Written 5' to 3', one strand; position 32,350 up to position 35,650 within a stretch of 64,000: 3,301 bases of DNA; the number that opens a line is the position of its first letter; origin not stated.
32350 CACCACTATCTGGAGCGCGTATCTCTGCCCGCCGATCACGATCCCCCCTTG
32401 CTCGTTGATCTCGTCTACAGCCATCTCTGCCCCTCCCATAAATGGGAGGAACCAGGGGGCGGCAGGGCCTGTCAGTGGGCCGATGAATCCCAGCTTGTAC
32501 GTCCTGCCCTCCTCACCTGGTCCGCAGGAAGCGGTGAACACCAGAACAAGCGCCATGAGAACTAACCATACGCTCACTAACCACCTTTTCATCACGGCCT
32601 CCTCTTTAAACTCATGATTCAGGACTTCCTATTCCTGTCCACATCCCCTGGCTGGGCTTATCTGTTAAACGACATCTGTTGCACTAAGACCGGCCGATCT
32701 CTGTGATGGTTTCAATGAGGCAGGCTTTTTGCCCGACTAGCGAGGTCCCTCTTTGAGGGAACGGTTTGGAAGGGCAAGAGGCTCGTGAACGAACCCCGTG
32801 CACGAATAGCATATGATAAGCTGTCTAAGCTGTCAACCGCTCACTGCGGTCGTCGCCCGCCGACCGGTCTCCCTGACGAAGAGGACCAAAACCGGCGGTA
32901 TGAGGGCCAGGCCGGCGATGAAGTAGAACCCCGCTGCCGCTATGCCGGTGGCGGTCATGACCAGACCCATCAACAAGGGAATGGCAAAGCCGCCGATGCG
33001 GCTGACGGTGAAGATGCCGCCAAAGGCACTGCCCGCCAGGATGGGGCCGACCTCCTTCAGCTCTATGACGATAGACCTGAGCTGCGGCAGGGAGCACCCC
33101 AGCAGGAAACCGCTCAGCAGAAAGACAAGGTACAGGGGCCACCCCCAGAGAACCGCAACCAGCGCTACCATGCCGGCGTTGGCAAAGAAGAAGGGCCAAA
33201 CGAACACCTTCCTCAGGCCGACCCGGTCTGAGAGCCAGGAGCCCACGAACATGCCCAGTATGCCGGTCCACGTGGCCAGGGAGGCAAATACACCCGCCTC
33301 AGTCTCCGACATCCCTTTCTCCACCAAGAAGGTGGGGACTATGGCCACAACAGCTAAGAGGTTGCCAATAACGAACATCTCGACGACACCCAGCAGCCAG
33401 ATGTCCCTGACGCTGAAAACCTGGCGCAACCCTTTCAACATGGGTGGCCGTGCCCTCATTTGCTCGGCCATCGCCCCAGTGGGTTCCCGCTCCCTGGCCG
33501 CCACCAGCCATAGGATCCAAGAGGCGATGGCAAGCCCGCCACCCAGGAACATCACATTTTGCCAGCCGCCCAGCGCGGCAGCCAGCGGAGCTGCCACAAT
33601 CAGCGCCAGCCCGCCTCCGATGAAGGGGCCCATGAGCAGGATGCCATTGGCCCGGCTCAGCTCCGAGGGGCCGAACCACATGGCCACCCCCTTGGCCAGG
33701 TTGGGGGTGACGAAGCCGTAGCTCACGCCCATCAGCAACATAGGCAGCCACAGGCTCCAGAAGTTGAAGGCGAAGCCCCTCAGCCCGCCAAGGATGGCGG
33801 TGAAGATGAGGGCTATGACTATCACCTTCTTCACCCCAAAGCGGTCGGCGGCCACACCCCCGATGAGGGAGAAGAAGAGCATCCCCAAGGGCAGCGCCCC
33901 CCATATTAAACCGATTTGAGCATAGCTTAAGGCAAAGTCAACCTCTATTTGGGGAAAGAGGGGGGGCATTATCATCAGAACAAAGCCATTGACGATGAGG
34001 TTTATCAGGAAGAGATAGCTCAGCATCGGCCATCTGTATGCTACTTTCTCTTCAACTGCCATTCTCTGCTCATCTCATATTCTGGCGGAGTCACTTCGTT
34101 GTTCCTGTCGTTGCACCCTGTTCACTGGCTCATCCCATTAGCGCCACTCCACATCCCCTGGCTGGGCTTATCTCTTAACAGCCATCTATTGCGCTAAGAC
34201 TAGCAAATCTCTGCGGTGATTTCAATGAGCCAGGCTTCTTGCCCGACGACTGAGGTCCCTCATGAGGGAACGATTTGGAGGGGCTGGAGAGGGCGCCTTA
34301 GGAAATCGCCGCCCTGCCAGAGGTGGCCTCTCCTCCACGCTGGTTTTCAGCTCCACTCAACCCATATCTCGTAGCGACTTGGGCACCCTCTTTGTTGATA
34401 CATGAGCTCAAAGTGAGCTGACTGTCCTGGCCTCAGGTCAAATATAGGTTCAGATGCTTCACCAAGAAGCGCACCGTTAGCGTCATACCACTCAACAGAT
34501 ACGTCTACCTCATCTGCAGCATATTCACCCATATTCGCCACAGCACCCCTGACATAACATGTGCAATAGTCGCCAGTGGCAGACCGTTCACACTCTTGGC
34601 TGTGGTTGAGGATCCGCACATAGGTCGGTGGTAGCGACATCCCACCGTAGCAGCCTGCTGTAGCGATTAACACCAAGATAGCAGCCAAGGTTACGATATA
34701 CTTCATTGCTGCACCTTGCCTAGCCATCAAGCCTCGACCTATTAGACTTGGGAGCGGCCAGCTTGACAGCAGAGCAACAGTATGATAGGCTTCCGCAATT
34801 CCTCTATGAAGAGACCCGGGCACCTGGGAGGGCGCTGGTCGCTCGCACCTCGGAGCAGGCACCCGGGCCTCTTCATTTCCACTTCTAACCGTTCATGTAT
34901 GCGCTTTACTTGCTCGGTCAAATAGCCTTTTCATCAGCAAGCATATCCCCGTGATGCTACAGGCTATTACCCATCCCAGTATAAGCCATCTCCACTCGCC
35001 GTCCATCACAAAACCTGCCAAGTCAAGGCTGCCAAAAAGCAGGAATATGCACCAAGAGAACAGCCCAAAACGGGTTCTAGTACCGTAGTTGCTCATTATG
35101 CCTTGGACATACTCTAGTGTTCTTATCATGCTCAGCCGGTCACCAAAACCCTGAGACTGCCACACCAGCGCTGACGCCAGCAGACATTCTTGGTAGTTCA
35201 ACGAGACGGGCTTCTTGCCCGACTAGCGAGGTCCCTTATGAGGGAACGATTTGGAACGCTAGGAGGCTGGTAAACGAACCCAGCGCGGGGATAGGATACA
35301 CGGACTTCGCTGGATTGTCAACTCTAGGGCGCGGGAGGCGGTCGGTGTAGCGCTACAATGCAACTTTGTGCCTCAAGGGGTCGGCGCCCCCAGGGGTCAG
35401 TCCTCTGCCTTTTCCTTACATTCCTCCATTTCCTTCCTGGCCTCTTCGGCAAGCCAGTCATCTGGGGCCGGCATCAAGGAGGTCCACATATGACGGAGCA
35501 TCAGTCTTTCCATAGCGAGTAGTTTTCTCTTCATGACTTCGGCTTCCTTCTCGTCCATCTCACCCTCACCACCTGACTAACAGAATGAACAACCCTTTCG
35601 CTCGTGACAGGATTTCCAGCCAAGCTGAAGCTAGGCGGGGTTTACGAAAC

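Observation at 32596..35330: Three diverged copies of a roughly 150-nt promoter-plus-structured-leader upstream of three consecutive transporter-type units (candidate new cis-regulatory RNA)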

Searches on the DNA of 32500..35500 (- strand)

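Call 8: search_rna_families(source=window, start=32500, end=35500, threshold=evalue, max_evalue=10, show_alignments=3)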
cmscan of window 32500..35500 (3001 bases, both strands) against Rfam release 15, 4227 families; matches with E-value up to 10: 2.
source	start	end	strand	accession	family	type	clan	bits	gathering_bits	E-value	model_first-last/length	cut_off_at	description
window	34810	34872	-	RF03390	mir-2450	Gene; miRNA;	-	25.3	59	0.087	1-73/73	no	mir-2450 microRNA precursor family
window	34255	34319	-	RF01716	PhotoRC-I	Cis-reg;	-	14.9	45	1.7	1-44/44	no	PhotoRC-I RNA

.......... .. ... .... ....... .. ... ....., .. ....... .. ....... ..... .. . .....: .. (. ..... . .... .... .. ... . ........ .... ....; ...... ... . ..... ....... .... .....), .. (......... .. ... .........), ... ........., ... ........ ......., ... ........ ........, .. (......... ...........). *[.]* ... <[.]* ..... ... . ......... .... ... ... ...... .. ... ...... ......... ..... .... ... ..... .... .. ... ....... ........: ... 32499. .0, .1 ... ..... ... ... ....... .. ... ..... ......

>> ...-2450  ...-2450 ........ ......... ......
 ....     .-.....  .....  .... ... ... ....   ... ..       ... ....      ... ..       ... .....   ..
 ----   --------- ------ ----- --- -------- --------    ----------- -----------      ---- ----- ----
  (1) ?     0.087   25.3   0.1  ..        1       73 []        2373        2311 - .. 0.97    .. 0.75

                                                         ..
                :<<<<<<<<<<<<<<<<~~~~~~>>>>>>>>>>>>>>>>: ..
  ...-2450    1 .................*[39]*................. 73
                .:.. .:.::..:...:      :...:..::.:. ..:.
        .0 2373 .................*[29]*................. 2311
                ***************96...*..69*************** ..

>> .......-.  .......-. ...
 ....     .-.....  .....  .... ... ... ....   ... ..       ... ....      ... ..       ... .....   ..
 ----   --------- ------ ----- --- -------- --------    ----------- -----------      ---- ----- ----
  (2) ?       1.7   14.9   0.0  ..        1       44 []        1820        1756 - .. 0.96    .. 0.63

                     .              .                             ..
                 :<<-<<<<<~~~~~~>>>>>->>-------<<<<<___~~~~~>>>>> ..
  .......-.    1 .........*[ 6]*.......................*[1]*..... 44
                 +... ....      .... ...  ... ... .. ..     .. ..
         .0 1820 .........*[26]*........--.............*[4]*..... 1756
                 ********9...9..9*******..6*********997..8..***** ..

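Call 35: build_rna_model(alignment_id=A3, structure=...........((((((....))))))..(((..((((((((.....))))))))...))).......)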
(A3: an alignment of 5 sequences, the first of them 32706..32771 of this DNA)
Model R1 built from alignment A3 (5 sequences, 68 columns); structure: as given.
model positions 66; base pairs 17; branch points 1; effective number of sequences 2.05; information 0.851 bits per position. Calibrated on 0.2 Mb of random sequence (short: E-values are rough).
structure used (alignment columns):
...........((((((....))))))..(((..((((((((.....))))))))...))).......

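Call 36: search_with_rna_model(model_id=R1, source=window, filters=off, max_evalue=10, show_alignments=6)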
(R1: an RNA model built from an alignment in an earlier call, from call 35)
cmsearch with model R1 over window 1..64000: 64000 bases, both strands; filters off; matches with E-value up to 10: 22.
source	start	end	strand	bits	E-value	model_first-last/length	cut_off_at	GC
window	32706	32771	-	87.3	1.7e-21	1-66/66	no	0.52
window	34216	34280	-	84.1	1.2e-20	1-66/66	no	0.54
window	35192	35256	-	83.5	1.7e-20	1-66/66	no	0.54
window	13858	13905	+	11.5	0.32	1-66/66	no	0.4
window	34256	34269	+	10.3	0.7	12-26/66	no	0.57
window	12783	12853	+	9.7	0.97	1-66/66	no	0.51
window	63110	63129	-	9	1.5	34-54/66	no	0.65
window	7649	7664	-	8.5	2.1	36-52/66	no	0.75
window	3208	3260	-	8.3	2.3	1-66/66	no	0.36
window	49318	49330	-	8.1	2.6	38-50/66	no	0.77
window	32746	32760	+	7.6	3.5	12-26/66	no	0.53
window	7606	7618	+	7.5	3.9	38-50/66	no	0.62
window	63612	63657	-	6.9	5.5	1-66/66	no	0.39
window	52864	52878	+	6.9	5.6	37-51/66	no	0.53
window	10312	10346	+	6.9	5.6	1-66/66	no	0.54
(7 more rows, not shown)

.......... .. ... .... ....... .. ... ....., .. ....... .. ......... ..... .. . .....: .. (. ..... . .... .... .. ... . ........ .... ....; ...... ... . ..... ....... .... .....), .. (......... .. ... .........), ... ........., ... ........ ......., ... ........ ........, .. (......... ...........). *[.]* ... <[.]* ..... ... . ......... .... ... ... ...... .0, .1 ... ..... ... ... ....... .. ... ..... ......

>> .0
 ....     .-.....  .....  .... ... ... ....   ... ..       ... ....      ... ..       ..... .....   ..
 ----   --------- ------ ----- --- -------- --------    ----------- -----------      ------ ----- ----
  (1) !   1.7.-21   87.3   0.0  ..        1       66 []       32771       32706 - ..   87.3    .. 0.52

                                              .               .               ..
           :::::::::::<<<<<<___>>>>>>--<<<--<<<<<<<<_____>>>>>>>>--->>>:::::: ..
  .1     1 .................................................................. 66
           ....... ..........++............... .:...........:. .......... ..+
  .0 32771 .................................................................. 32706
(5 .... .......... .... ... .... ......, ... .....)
